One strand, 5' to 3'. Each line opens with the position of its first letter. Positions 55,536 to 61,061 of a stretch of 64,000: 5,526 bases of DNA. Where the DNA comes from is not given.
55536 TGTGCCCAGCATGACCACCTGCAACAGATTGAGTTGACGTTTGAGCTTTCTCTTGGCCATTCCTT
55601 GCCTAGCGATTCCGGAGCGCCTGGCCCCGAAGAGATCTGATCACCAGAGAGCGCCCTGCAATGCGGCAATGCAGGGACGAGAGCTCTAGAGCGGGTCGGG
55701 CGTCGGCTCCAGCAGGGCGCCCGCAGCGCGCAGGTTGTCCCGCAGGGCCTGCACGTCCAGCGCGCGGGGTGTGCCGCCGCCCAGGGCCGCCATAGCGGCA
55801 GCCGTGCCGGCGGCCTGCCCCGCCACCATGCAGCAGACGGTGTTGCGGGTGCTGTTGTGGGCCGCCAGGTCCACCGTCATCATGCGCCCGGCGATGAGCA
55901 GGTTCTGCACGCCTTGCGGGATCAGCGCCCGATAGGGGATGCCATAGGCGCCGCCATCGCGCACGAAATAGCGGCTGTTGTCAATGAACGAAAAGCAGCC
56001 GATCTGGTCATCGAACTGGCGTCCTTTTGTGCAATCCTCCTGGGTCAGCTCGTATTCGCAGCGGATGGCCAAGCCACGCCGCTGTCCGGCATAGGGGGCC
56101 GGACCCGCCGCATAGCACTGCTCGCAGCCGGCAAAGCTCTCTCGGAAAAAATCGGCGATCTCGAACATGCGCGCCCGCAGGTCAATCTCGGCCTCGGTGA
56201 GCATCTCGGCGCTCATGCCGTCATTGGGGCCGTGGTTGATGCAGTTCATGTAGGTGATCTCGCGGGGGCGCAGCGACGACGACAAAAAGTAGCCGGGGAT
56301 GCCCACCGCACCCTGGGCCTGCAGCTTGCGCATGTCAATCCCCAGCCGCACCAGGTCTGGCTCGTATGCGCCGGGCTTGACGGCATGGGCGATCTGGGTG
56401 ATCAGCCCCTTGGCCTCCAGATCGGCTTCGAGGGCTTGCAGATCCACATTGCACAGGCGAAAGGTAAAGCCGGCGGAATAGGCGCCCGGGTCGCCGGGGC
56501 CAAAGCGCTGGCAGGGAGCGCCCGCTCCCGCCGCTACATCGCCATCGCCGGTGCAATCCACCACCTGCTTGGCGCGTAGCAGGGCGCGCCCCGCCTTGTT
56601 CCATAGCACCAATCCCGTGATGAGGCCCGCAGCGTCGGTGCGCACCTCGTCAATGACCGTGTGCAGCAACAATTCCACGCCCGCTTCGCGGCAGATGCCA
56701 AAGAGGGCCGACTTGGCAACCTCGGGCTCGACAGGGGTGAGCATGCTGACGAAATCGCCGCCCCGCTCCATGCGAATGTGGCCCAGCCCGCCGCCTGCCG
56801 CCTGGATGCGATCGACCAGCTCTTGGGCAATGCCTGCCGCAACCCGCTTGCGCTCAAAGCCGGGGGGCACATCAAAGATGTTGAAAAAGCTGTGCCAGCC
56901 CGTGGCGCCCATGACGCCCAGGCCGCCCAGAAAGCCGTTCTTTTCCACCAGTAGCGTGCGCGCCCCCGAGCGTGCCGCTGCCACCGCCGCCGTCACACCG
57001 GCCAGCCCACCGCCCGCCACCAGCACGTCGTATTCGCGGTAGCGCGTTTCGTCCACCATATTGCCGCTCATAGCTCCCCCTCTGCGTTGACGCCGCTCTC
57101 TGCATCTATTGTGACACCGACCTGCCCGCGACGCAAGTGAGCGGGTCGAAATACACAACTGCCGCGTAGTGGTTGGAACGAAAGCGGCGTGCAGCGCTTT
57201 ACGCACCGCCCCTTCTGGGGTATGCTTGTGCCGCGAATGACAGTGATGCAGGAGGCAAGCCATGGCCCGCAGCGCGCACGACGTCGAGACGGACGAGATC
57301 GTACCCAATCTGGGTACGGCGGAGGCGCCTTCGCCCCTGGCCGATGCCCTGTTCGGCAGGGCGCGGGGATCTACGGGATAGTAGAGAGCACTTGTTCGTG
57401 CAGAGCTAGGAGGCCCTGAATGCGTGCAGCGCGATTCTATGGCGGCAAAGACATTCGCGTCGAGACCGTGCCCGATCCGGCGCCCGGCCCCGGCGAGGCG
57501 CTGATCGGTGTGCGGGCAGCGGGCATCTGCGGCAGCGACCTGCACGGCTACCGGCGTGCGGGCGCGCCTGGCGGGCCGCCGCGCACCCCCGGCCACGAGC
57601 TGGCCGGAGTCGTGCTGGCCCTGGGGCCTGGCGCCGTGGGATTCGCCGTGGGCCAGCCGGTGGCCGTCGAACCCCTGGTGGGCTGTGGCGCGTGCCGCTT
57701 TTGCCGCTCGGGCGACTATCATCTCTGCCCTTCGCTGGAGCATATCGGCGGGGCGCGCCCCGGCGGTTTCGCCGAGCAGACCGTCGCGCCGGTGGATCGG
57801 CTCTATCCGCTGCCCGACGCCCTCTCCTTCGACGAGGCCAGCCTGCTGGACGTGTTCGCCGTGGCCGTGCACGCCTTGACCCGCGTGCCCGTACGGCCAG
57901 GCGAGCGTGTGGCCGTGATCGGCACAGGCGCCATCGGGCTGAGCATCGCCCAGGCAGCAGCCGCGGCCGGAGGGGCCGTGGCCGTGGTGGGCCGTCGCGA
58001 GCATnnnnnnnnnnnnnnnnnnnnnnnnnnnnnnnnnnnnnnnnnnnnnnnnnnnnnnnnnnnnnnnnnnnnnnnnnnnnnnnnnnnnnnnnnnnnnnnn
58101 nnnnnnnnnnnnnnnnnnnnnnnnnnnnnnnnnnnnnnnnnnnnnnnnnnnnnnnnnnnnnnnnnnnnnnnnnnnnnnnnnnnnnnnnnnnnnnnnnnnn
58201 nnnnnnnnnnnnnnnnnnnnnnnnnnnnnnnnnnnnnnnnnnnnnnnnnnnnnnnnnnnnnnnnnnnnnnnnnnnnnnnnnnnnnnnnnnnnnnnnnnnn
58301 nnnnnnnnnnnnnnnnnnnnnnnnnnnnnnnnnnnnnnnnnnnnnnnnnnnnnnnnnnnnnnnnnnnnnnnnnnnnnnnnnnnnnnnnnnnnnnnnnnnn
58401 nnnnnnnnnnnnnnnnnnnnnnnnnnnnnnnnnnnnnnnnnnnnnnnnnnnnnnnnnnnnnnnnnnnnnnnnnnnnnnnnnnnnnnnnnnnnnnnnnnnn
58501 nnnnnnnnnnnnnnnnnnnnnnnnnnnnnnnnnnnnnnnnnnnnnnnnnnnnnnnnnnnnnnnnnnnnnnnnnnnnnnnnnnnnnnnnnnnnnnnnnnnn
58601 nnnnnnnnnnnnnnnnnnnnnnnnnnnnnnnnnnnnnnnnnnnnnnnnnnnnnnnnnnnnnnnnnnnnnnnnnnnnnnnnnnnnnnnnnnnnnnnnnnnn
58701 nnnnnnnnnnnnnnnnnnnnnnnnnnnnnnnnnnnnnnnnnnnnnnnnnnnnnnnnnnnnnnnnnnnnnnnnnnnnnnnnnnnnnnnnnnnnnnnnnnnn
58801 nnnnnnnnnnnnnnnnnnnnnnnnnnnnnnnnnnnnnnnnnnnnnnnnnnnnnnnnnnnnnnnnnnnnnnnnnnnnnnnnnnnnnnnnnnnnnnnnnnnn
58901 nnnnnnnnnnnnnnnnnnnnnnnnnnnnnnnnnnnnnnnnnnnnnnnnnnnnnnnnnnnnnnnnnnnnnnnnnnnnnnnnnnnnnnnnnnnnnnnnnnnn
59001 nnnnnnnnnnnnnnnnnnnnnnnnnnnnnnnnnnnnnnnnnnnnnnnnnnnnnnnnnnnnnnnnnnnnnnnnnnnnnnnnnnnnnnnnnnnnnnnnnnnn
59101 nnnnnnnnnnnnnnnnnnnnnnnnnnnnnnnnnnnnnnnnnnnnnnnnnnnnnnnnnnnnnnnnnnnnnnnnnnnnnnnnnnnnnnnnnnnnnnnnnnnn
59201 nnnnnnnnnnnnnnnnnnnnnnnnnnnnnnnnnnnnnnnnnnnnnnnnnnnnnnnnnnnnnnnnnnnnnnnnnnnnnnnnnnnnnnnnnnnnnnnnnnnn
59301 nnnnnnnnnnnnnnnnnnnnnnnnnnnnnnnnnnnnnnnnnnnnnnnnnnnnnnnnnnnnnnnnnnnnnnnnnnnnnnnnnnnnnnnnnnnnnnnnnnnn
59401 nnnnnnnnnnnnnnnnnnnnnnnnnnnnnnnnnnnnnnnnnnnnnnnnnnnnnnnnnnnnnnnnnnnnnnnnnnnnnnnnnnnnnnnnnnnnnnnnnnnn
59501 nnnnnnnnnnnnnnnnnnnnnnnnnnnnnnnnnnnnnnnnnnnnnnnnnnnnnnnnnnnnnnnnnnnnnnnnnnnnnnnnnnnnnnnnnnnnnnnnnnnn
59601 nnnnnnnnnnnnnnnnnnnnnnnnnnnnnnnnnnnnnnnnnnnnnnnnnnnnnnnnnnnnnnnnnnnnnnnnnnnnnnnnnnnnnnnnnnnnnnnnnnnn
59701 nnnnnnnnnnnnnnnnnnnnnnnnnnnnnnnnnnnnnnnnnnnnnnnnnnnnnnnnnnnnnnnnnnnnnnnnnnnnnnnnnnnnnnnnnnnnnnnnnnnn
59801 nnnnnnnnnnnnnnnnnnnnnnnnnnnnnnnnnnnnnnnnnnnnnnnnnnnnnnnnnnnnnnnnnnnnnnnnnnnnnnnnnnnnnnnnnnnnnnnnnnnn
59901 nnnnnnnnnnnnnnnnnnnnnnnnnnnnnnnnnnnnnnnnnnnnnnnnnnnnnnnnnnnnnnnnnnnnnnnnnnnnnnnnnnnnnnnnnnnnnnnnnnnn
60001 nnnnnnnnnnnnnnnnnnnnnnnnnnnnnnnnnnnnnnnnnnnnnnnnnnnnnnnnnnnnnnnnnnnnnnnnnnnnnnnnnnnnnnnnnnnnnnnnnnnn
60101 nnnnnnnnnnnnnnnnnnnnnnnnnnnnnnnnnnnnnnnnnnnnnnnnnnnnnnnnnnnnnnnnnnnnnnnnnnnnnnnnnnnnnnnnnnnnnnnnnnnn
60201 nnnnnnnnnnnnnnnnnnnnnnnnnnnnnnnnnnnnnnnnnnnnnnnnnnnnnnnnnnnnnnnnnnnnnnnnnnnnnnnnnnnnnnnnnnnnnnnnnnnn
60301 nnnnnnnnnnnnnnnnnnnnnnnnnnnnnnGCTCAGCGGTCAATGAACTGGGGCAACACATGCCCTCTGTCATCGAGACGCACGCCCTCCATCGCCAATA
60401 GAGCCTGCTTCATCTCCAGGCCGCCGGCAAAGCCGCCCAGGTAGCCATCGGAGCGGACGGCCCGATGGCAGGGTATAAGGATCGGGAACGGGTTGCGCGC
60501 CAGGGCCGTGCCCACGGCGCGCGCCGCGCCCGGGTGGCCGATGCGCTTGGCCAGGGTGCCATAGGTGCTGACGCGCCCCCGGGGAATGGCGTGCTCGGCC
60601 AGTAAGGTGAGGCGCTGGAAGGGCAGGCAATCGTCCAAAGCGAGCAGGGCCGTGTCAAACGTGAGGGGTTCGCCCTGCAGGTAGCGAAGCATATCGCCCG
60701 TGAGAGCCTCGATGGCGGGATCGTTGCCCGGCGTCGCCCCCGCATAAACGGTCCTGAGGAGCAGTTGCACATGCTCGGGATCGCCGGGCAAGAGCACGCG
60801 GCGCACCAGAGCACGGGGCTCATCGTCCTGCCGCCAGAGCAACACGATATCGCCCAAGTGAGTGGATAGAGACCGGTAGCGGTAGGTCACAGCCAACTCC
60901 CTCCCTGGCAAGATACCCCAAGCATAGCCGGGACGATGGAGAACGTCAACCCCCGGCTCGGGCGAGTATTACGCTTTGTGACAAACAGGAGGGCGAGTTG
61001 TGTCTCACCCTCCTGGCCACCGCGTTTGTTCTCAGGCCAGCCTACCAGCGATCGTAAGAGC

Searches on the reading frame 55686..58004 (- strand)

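Call 47: search_protein_families(library=pfam, proteins=[window:55686-58004:-], max_evalue=0.00001)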
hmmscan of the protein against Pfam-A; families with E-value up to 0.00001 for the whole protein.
window:55686-58004:- (772 aa): 2 families
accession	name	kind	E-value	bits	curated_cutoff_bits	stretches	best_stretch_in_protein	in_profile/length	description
PF12831.13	FAD_oxidored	-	5.1e-85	286.7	27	1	326-758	1-416/416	FAD dependent oxidoreductase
PF00890.30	FAD_binding_2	-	2.2e-07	30.9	20.4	1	326-363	1-37/414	FAD binding domain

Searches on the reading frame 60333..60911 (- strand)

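Call 47: search_protein_families(library=pfam, proteins=[window:60333-60911:-], max_evalue=0.00001)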
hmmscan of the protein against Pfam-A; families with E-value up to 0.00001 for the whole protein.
window:60333-60911:- (192 aa): 1 family
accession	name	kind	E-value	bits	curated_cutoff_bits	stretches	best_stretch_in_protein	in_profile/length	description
PF01035.26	DNA_binding_1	-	5.2e-30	103.5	27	1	98-177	2-81/81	6-O-methylguanine DNA methyltransferase, DNA binding domain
